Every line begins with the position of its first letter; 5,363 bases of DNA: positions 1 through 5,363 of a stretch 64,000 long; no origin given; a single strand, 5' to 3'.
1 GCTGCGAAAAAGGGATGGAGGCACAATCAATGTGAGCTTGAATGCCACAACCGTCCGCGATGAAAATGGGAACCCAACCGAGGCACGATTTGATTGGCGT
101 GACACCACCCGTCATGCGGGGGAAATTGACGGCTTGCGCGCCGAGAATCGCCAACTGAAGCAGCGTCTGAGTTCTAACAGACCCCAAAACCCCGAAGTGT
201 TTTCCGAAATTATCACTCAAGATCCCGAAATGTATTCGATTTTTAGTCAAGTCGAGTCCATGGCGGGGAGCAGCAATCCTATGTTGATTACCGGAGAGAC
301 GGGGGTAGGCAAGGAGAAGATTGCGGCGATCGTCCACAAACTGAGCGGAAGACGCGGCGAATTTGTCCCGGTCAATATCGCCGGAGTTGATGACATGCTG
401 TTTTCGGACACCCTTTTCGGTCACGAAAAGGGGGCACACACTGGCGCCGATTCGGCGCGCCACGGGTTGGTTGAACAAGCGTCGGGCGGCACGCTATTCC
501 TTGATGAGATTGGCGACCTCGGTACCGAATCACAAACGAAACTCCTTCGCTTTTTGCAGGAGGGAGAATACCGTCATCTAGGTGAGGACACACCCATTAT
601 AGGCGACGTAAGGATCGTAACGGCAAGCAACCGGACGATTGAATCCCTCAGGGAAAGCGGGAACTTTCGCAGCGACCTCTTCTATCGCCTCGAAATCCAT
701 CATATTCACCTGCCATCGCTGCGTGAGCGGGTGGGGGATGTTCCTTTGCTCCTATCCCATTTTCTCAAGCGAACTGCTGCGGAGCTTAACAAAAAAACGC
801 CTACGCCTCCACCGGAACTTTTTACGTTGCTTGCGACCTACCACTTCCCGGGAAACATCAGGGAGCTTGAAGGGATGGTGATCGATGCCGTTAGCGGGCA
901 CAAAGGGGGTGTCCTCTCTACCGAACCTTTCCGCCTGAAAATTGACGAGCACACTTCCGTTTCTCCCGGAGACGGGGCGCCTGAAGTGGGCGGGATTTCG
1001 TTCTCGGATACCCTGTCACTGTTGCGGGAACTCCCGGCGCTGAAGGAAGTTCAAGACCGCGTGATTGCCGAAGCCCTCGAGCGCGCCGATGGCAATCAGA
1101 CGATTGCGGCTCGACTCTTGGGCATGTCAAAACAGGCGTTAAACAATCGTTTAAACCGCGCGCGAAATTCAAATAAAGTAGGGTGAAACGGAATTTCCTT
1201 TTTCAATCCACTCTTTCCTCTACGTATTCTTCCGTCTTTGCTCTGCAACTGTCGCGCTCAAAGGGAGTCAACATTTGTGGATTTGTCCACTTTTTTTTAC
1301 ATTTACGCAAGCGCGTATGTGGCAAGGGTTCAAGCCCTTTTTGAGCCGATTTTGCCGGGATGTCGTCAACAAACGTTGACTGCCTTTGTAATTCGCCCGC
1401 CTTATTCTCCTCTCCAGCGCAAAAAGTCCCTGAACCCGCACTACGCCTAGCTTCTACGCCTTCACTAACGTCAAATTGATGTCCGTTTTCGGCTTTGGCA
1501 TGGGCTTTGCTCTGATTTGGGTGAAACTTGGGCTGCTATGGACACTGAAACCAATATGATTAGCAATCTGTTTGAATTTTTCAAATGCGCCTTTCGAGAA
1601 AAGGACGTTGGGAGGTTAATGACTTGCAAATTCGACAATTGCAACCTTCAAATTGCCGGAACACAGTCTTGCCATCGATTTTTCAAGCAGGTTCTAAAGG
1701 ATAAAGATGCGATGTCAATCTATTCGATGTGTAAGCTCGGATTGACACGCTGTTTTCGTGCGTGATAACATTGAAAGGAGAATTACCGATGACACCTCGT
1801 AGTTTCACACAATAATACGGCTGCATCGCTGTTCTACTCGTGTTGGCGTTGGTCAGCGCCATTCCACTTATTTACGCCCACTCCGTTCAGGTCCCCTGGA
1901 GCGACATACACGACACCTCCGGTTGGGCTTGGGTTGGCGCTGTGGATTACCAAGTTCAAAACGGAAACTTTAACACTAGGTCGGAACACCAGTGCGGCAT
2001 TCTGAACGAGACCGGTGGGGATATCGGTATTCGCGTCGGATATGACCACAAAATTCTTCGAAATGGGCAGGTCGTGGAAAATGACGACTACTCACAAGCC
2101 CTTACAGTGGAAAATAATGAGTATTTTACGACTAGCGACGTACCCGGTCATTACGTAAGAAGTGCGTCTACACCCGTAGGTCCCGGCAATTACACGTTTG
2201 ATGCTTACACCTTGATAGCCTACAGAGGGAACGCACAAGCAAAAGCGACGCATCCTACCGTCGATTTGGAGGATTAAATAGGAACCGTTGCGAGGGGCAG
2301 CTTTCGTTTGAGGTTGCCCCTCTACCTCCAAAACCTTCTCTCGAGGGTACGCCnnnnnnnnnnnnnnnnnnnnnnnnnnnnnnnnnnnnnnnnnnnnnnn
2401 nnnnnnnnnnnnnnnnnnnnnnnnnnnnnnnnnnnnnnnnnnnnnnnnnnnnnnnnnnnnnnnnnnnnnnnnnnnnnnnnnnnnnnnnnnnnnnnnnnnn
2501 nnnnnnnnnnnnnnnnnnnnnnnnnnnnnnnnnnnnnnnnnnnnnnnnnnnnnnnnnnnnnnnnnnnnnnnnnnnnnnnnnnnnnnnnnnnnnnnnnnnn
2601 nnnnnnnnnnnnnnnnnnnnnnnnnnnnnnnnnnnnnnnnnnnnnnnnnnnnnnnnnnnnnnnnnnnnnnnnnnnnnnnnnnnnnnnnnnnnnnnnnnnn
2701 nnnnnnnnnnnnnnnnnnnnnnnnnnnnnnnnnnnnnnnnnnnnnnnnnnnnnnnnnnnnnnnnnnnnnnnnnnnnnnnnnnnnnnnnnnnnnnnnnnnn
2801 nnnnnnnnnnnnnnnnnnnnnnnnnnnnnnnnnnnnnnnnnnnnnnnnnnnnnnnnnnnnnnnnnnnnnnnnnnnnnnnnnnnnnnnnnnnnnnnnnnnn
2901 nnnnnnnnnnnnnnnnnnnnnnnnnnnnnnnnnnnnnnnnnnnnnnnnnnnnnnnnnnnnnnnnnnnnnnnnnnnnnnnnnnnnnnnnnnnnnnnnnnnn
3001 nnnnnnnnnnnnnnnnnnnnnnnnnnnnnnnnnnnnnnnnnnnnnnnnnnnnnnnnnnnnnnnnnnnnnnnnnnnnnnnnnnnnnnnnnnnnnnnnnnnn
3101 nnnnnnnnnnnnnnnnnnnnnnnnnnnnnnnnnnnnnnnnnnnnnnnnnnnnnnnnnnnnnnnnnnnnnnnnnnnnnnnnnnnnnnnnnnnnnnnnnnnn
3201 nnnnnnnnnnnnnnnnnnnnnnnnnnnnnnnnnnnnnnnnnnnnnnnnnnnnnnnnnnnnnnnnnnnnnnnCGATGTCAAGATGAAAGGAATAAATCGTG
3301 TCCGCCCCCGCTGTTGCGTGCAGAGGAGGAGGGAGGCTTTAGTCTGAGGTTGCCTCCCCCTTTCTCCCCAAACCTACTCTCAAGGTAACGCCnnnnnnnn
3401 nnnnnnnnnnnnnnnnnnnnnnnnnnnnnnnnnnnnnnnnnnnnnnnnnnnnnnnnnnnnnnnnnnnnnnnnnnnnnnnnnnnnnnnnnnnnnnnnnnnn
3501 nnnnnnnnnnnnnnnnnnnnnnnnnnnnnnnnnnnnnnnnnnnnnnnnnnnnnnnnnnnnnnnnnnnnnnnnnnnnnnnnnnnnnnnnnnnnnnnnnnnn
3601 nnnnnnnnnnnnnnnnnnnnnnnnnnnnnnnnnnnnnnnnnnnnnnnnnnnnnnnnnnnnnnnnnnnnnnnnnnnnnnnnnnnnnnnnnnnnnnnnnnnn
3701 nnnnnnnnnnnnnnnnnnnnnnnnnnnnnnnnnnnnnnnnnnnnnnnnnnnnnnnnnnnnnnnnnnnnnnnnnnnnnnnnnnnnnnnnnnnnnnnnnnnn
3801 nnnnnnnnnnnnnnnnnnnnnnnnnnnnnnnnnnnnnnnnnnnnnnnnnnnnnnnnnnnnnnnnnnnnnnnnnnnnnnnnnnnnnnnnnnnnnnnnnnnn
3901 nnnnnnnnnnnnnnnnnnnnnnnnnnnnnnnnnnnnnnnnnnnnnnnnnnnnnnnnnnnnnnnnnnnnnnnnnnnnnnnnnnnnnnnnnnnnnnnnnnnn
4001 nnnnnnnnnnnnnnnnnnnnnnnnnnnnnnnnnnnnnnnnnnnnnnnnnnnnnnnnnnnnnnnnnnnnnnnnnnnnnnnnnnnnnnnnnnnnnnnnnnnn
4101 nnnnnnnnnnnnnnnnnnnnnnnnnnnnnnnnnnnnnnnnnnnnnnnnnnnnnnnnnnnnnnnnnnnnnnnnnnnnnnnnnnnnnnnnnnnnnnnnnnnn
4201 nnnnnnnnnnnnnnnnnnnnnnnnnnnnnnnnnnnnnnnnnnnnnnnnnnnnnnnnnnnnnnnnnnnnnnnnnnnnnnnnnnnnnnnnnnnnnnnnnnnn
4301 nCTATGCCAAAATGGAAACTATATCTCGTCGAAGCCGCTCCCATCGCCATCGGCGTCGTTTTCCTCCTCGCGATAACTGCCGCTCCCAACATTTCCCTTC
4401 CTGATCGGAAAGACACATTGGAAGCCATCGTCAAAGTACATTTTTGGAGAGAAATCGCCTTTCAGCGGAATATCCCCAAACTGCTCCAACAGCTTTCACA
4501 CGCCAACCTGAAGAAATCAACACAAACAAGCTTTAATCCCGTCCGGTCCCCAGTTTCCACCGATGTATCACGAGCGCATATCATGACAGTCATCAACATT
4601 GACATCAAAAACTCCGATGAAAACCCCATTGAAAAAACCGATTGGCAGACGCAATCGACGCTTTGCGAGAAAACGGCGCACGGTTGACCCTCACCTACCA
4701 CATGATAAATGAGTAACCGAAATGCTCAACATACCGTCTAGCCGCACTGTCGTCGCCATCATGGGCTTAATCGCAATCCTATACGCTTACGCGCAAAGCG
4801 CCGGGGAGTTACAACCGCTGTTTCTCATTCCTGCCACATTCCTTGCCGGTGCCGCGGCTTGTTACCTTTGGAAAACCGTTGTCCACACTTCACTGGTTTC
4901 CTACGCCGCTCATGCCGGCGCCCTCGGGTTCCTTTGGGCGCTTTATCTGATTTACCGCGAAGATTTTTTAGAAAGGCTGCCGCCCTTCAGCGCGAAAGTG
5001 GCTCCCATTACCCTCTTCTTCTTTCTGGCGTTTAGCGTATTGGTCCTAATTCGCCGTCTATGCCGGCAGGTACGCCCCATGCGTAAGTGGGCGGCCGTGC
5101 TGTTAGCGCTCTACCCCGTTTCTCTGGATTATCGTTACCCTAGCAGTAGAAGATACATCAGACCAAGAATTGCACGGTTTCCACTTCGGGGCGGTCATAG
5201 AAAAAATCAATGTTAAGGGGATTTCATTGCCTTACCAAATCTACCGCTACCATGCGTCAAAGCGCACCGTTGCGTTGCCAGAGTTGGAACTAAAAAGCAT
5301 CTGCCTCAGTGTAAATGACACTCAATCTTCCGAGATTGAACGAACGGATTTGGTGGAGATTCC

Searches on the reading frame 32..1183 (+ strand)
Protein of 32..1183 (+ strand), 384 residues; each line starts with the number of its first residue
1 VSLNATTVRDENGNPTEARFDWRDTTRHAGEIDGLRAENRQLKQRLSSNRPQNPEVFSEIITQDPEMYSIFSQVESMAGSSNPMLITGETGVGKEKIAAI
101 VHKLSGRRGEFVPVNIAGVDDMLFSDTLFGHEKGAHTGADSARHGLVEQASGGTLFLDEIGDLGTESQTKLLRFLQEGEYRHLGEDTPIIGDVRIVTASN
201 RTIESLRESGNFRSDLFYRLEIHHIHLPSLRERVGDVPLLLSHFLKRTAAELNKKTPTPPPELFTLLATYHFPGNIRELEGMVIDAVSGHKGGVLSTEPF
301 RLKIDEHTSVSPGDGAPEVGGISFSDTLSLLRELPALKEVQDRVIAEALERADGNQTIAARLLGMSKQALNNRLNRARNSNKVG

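Call 4: search_protein_families(library=pfam, proteins=[window:32-1183:+], max_evalue=0.1)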
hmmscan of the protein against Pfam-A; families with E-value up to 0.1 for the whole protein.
window:32-1183:+ (384 aa): 12 families
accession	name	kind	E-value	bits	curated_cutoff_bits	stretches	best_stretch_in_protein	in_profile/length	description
PF00158.32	Sigma54_activat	-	1.3e-54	184.8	20.2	1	60-225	1-167/168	Sigma-54 interaction domain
PF14532.12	Sigma54_activ_2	-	1e-18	68.3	25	1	66-230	6-138/138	Sigma-54 interaction domain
PF25601.1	AAA_lid_14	-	6.7e-17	61.5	27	1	231-309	1-79/87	AAA+ ATPase lid domain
PF02954.25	HTH_8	-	6.2e-09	35.9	22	1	337-375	2-40/42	Bacterial regulatory protein, Fis family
PF07728.20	AAA_5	-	0.00022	21.7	22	1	84-203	2-125/139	AAA domain (dynein-related subfamily)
PF00004.35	AAA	-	0.003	18.4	21.2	1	84-209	1-117/131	ATPase family associated with various cellular activities (AAA)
PF01078.27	Mg_chelatase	-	0.033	14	20.3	0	138-171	93-126/207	Magnesium chelatase, subunit ChlI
PF13556.12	HTH_30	-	0.042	14.1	27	1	351-378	10-37/59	PucR C-terminal helix-turn-helix domain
PF02344.20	Myc-LZ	-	0.044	14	24.3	0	27-46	5-24/31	Myc leucine zipper domain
PF12775.13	AAA_7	-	0.053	13.5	25.8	0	56-98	8-50/181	P-loop containing dynein motor region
PF13245.12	AAA_19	-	0.058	14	25.1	0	78-179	8-118/134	AAA domain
PF13191.12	AAA_16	-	0.079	13.9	32.6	0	65-111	7-55/167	AAA ATPase domain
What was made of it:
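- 32..1186 (+): C-terminal part of a sigma-54-dependent activator (bEBP), cut by the window edge. The full-length protein is 515 aa with an N-terminal PAS domain. Pfam Sigma54_activat 1.3e-54, AAA_lid_14 and HTH_8 (call 4).
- On Sigma-54-dependent operon: 32..1186 (call 4).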

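Call 5: search_protein_families(library=ncbifam, proteins=[window:32-1183:+], max_evalue=0.1)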
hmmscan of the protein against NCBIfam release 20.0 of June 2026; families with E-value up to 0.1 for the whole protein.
window:32-1183:+ (384 aa): 34 families (the best 25 are shown)
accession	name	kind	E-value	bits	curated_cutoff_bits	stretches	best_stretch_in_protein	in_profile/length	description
NF038308.1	RNA_repair_RtcR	equivalog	5.9e-81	272.9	650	1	37-376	158-512/530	RNA repair transcriptional activator RtcR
NF008469.0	PRK11361.1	equivalog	9.8e-78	261.9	714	1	28-374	118-451/461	acetoacetate metabolism transcriptional regulator AtoC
TIGR01818.1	ntrC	equivalog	6e-75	252.8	558.6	1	36-375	112-461/463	nitrogen regulation protein NR(I)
TIGR01817.1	nifA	equivalog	1.1e-74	252.1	528.85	1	37-375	175-525/534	nif-specific transcriptional activator NifA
NF003451.0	PRK05022.1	equivalog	8.3e-74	249.1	476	1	26-372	159-503/512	nitric oxide reductase transcriptional regulator NorR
NF041552.1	TF_PrdR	equivalog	3.8e-73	246.7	795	1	47-375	256-574/577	sigma-54 dependent transcriptional regulator PrdR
TIGR02915.1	PEP_resp_reg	equivalog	6.2e-70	236.2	502.6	1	29-376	116-441/445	PEP-CTERM-box response regulator transcription factor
NF050807.1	TransRegFlbDCaul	equivalog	1.9e-67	228.1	750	1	59-378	119-439/454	sigma-54-dependent transcriptional regulator FlbD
NF041906.1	V4R_TF_MobR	exception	2.3e-65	221.1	999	1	31-376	206-543/544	phenol degradation transcriptional regulator MobR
TIGR02329.1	propionate_PrpR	equivalog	9e-63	212.7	499.2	1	55-375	209-525/526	propionate catabolism operon regulatory protein PrpR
NF011958.0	PRK15429.1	equivalog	1.3e-62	212.4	830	1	38-299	363-621/692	formate hydrogenlyase transcriptional activator FlhA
NF007689.0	PRK10365.1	equivalog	8e-62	209.4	760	1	57-376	138-441/441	sigma-54-dependent response regulator transcription factor ZraR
TIGR02974.1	phageshock_pspF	equivalog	9.4e-61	205.9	443.55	1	61-375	2-334/336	phage shock protein operon transcriptional activator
NF008176.1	PRK10923.1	equivalog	1e-60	205.7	620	1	43-374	124-463/469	nitrogen regulation protein NR(I)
NF011953.0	PRK15424.1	equivalog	2.4e-60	204.6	703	1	36-377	197-534/538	propionate catabolism operon regulatory protein PrpR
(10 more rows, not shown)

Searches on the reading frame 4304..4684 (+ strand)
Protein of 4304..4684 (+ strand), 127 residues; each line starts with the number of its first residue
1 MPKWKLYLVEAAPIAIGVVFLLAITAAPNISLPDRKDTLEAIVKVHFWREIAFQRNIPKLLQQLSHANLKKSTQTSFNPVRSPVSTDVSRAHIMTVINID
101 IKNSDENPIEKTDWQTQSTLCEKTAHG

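Call 4: search_protein_families(library=pfam, proteins=[window:4304-4684:+], max_evalue=0.1)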
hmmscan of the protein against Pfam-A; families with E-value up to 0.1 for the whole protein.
window:4304-4684:+ (127 aa): 0 families

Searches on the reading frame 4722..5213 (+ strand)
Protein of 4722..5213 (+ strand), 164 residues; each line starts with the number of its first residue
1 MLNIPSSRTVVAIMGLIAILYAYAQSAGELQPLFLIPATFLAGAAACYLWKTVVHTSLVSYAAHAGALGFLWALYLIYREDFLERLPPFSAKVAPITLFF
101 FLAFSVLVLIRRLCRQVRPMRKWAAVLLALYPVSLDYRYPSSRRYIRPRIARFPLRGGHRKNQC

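Call 4: search_protein_families(library=pfam, proteins=[window:4722-5213:+], max_evalue=0.1)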
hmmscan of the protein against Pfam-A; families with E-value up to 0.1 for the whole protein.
window:4722-5213:+ (164 aa): 0 families
